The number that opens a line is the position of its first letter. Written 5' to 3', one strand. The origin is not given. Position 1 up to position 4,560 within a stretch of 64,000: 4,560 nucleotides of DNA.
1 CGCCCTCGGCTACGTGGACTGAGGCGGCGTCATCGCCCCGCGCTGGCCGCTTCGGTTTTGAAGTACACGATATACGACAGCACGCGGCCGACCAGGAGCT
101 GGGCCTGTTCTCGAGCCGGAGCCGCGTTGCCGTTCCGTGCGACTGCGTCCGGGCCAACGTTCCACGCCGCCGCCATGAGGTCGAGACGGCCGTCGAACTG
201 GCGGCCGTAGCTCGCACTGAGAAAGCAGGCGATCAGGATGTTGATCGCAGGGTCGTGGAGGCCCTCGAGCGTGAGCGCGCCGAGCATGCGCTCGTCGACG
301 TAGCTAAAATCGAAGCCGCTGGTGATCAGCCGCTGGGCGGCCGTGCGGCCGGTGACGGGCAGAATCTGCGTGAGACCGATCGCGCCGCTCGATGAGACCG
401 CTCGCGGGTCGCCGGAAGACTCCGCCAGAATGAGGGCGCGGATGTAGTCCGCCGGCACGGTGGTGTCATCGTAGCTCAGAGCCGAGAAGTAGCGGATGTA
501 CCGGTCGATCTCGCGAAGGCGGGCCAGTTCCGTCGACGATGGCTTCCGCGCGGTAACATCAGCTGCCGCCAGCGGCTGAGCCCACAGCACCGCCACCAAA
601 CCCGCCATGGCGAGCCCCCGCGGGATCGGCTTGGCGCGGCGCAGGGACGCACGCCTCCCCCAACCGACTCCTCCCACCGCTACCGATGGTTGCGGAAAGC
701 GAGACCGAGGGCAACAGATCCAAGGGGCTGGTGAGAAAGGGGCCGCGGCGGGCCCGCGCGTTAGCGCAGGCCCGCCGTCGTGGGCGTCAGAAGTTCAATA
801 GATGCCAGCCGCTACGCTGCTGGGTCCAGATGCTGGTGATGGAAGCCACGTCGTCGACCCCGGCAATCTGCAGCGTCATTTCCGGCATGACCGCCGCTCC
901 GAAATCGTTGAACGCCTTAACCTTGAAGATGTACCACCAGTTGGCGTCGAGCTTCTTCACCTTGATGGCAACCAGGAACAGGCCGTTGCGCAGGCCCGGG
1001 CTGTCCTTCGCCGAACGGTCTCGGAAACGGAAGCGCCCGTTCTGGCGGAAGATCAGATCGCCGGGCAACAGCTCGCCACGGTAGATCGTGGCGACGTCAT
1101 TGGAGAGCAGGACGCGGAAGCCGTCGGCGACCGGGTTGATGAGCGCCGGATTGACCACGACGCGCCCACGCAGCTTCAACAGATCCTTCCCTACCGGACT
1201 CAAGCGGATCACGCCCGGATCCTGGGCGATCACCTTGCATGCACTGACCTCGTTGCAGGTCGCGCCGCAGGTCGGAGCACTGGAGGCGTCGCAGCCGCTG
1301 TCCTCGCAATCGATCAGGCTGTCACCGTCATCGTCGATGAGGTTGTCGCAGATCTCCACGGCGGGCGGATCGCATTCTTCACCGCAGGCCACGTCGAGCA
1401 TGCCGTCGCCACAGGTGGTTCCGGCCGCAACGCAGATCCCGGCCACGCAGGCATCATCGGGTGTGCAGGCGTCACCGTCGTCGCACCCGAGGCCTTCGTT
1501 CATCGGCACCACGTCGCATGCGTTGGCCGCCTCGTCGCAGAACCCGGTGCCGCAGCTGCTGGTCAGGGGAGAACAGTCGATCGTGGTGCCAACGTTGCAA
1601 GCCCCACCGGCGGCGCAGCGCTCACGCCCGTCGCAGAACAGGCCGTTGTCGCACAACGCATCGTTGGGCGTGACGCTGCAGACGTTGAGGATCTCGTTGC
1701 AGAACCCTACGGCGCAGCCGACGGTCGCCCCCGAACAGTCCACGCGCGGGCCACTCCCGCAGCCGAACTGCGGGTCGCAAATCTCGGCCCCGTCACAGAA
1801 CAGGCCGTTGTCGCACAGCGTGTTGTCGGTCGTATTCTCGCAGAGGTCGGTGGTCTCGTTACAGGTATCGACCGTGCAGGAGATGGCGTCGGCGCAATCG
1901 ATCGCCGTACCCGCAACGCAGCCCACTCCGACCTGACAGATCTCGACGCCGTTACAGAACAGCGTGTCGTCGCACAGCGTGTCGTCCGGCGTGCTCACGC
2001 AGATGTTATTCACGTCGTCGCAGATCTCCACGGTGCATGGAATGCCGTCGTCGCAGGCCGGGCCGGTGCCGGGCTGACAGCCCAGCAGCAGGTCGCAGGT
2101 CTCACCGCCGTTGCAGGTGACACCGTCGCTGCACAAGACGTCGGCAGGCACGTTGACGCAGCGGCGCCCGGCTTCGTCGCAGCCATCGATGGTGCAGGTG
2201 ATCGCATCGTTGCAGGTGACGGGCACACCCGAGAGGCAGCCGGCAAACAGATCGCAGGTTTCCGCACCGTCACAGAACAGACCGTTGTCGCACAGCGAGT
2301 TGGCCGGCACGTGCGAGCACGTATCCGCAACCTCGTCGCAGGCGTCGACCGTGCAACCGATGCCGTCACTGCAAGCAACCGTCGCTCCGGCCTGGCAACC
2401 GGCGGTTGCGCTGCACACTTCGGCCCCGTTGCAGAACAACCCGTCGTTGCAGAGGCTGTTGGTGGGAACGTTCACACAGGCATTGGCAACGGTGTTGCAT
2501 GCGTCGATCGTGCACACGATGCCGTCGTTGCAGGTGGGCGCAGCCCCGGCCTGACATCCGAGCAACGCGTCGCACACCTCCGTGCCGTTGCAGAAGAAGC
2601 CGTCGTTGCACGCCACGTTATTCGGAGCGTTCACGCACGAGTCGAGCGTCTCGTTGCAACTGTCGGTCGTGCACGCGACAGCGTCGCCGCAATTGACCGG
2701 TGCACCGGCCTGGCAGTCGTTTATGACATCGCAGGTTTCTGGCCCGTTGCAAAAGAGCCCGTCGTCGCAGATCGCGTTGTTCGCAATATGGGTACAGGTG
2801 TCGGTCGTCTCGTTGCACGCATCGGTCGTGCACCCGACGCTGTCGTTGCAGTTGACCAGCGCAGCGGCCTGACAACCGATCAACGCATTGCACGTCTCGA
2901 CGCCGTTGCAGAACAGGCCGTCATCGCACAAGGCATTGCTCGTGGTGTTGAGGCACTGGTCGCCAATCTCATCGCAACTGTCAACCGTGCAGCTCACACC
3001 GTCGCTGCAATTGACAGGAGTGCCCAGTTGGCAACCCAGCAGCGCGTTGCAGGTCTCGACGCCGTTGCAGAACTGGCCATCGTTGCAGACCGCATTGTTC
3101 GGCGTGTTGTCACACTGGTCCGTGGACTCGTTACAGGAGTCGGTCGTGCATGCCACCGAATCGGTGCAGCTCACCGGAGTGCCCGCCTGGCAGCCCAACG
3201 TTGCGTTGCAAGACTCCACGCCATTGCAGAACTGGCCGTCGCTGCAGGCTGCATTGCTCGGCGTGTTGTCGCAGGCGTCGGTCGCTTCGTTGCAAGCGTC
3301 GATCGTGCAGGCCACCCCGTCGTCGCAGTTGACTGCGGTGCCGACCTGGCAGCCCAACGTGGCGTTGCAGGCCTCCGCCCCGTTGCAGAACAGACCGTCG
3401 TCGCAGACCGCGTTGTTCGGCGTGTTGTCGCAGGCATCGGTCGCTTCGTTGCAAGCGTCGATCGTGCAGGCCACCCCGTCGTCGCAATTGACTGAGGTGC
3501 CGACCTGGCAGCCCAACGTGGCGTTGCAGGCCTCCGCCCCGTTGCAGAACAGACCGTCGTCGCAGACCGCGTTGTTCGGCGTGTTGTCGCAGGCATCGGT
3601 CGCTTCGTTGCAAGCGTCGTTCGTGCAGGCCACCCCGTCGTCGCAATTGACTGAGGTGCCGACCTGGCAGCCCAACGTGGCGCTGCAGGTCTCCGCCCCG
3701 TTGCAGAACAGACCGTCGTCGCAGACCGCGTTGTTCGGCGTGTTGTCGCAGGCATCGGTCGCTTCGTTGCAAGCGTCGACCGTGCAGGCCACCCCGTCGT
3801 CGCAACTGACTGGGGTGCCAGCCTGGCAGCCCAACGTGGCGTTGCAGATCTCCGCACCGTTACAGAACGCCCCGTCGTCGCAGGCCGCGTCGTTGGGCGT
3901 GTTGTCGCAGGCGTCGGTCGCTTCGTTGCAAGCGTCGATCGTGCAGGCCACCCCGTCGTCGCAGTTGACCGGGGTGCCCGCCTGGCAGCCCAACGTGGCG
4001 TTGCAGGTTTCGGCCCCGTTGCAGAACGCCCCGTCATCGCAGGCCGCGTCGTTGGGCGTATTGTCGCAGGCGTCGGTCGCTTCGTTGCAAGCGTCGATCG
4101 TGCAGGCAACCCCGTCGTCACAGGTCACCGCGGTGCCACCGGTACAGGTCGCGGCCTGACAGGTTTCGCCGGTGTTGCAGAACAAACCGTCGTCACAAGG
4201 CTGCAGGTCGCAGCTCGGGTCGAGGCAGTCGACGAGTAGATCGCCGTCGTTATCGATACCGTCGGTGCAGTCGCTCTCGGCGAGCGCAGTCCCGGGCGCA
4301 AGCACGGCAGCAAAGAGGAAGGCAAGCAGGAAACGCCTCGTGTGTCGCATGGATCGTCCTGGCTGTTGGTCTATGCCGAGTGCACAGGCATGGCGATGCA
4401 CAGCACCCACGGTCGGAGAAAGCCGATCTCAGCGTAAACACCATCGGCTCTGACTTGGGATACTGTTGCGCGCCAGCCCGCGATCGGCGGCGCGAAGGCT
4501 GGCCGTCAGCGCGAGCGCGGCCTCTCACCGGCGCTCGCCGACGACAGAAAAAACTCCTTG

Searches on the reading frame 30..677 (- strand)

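Call 80: search_protein_families(library=pfam, proteins=[window:30-677:-], max_evalue=0.00001)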
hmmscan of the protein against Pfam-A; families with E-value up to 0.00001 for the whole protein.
window:30-677:- (215 aa): 1 family
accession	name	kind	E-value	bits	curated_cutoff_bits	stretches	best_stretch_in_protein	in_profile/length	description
PF01464.25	SLT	-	6.2e-15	55.2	21.3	1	73-192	11-114/117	Transglycosylase SLT domain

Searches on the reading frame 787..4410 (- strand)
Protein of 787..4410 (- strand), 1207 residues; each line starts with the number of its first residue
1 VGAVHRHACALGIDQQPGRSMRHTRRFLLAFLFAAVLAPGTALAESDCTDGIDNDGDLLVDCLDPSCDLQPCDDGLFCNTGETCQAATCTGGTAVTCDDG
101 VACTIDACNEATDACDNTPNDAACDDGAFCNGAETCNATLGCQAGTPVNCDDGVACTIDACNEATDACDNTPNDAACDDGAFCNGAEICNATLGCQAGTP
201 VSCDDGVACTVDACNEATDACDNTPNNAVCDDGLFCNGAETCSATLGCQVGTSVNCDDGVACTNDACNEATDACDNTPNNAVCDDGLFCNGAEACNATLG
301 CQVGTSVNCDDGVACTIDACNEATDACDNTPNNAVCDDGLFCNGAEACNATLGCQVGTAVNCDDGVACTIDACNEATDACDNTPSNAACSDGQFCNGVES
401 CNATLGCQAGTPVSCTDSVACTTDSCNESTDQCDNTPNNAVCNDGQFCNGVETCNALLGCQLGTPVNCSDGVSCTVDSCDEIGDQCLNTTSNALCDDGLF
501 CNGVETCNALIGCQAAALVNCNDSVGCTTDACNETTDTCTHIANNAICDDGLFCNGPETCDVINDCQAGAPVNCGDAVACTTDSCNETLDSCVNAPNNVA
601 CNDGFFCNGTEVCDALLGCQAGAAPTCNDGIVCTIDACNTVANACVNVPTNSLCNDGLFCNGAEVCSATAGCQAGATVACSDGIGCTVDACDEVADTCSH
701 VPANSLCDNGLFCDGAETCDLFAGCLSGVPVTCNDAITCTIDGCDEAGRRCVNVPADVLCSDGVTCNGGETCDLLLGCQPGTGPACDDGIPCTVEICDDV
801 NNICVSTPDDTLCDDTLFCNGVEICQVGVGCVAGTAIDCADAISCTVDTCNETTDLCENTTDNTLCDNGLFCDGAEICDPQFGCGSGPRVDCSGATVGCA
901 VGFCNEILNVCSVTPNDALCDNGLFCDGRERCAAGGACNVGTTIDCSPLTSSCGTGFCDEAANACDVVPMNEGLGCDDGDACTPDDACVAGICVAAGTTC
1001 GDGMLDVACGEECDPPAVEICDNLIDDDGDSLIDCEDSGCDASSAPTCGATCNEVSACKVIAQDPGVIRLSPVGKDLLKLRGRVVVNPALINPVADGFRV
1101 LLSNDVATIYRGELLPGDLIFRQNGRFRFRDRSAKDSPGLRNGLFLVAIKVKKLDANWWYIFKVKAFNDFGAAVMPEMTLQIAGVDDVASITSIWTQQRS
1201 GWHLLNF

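Call 22: search_protein_families(library=pfam, proteins=[window:787-4410:-], max_evalue=0.00001)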
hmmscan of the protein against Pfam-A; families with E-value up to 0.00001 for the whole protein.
window:787-4410:- (1207 aa): 0 families

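Call 79: find_encoding_contigs(protein=window:787-4410:-, flank=10000, max_places=3)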
Protein window:787-4410:- (1207 aa): no gene with exactly this product is on record in the collection.
